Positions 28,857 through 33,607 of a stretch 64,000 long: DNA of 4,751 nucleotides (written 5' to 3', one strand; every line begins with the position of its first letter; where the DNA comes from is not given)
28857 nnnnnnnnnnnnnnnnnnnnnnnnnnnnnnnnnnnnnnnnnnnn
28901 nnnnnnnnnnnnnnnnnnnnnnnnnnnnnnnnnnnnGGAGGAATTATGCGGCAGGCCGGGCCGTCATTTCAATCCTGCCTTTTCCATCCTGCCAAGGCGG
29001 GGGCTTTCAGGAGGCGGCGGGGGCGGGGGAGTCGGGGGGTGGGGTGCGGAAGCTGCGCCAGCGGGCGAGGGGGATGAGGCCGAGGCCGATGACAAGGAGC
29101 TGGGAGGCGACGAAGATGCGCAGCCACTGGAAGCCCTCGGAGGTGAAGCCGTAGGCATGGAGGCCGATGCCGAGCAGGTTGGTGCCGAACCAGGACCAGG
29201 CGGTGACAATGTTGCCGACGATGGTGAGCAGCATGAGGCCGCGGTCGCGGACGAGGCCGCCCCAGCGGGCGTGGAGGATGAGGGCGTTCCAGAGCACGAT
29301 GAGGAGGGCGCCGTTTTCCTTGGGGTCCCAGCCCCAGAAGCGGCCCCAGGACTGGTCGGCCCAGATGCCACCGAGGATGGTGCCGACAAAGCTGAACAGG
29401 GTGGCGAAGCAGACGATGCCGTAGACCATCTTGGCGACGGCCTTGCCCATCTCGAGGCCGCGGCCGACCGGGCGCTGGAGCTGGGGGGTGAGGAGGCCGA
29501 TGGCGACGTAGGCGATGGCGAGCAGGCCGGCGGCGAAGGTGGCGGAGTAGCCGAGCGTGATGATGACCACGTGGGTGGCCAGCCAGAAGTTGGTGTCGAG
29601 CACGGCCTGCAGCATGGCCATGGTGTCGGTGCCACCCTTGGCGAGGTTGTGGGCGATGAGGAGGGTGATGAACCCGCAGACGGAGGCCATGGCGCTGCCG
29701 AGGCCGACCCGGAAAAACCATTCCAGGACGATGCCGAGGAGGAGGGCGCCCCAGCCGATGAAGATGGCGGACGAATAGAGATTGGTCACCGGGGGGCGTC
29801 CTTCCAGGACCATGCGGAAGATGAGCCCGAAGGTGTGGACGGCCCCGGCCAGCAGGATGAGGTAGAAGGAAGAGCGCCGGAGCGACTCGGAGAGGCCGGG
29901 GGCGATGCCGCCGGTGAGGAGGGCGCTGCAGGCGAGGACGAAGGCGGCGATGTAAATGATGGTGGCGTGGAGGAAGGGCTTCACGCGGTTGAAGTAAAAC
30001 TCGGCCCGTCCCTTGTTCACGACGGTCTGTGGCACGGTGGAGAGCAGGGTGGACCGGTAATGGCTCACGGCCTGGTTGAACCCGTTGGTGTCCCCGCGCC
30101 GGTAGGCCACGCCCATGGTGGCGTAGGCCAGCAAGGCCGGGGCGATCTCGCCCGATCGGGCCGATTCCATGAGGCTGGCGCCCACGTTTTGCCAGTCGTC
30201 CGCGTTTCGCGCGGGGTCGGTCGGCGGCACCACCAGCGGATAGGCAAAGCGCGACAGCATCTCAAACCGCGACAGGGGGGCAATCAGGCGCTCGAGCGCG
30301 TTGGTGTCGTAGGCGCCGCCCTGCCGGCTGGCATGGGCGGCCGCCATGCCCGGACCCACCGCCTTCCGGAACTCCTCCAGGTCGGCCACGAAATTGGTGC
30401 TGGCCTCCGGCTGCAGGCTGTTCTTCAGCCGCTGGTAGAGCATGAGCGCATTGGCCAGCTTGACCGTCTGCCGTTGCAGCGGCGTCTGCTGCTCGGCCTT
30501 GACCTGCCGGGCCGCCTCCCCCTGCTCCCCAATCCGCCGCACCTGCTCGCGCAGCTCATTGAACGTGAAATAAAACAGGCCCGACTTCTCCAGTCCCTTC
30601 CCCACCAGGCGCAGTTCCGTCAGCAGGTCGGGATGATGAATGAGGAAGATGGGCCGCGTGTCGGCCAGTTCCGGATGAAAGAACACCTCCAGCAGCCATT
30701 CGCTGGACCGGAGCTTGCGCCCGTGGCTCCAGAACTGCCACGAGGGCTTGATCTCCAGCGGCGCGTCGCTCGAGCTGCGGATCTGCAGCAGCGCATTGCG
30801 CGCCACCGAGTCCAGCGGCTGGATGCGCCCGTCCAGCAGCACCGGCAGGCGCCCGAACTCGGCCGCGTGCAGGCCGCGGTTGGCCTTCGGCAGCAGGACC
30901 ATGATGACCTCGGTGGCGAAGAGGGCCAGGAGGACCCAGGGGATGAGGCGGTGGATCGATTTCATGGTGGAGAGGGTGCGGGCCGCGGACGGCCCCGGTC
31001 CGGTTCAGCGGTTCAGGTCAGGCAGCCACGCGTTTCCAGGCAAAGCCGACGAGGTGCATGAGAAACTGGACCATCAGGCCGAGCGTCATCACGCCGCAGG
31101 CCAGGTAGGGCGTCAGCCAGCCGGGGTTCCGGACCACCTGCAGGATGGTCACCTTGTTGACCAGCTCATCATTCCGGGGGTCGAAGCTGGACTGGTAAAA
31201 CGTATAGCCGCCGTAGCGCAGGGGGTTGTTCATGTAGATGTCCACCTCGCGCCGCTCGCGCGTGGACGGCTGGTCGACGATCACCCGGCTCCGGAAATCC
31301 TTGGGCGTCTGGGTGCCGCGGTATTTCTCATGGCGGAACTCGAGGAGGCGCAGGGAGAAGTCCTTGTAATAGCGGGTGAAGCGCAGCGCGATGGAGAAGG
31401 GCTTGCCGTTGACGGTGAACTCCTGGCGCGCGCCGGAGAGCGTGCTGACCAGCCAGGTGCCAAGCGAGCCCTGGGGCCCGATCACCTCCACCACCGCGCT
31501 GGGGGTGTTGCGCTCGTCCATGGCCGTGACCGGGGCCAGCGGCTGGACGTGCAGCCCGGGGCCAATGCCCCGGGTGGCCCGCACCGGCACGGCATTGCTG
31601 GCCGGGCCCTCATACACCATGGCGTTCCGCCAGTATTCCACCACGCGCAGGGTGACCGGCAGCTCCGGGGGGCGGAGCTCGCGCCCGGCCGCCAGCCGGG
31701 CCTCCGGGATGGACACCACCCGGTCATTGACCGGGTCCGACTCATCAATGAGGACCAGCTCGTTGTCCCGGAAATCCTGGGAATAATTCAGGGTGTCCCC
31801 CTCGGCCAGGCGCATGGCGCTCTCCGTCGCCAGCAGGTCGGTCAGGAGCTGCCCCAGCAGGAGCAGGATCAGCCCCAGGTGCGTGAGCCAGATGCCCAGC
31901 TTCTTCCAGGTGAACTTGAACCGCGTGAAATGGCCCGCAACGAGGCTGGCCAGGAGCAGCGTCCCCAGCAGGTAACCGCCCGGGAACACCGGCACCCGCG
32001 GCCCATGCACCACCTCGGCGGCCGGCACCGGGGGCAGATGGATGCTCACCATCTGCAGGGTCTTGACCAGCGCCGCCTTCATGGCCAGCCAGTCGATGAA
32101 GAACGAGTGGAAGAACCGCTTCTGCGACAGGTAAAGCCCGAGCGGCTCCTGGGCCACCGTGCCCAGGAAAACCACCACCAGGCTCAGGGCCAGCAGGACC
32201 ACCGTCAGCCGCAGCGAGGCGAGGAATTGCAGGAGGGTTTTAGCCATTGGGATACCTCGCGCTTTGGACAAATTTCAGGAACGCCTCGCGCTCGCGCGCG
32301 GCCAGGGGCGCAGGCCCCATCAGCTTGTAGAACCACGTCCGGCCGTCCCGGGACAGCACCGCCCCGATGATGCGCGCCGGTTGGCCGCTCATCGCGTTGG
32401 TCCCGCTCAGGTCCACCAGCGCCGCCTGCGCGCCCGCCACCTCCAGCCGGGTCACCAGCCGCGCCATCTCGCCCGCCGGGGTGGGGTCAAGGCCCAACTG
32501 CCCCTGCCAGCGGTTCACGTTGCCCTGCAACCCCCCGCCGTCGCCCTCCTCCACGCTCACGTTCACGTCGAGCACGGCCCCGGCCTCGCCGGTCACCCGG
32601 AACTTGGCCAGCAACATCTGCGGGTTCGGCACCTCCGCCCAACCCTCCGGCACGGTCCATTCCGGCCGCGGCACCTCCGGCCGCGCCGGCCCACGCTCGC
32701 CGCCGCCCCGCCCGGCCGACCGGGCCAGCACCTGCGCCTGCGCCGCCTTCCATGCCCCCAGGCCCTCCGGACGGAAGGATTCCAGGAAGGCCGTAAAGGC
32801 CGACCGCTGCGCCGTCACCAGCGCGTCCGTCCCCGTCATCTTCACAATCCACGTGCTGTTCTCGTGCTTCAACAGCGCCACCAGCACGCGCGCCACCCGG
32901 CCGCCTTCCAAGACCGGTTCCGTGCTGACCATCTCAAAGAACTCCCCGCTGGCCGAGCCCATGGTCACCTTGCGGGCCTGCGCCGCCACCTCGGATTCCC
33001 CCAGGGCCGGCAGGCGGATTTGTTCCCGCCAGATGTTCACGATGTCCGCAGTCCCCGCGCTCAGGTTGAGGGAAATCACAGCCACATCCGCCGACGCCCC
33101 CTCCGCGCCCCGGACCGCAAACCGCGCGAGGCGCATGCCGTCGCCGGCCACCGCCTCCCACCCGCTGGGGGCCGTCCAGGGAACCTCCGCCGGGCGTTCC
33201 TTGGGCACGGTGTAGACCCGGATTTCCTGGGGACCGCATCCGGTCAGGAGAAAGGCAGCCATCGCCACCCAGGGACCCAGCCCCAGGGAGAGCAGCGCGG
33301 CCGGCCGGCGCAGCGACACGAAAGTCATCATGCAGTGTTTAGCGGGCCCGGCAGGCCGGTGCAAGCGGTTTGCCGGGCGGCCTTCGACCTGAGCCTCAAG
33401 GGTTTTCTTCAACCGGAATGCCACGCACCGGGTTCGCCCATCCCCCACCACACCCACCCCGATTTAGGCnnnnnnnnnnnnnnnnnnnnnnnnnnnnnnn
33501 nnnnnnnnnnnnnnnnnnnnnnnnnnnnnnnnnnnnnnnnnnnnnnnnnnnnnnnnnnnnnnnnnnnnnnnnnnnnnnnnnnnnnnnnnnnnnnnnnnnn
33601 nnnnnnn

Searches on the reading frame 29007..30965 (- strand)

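Call 84: search_protein_families(library=pfam, proteins=[window:29007-30965:-], max_evalue=0.001)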
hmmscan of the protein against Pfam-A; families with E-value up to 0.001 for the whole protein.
window:29007-30965:- (652 aa): 1 family
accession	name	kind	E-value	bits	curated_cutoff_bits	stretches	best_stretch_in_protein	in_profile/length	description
PF01578.25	Cytochrom_C_asm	-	1.1e-22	81.2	29.9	1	394-603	2-212/212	Cytochrome C assembly protein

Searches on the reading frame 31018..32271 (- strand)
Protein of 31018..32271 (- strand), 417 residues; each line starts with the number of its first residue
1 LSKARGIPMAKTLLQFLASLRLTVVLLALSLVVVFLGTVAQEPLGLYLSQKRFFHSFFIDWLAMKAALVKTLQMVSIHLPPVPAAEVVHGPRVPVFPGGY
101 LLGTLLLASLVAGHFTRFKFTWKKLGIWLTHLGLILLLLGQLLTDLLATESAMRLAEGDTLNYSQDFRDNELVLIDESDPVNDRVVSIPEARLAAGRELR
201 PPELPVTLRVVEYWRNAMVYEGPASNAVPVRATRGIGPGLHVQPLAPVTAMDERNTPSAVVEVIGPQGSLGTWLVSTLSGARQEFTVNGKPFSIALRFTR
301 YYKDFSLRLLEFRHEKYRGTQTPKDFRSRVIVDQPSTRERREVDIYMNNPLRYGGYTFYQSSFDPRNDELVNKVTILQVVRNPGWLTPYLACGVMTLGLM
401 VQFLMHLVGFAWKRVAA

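Call 84: search_protein_families(library=pfam, proteins=[window:31018-32271:-], max_evalue=0.001)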
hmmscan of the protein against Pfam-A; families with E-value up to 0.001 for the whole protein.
window:31018-32271:- (417 aa): 1 family
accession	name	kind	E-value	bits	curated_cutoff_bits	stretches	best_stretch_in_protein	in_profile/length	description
PF05140.19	ResB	-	2.4e-19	69.9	24.6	2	298-364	202-266/486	ResB-like family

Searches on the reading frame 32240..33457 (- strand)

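Call 84: search_protein_families(library=pfam, proteins=[window:32240-33457:-], max_evalue=0.001)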
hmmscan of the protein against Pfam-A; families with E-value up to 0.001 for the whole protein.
window:32240-33457:- (405 aa): 1 family
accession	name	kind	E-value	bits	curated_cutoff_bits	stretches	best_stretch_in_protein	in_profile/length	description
PF19408.5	PKD_6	-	0.00046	20.9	25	0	74-127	15-66/82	PKD-like domain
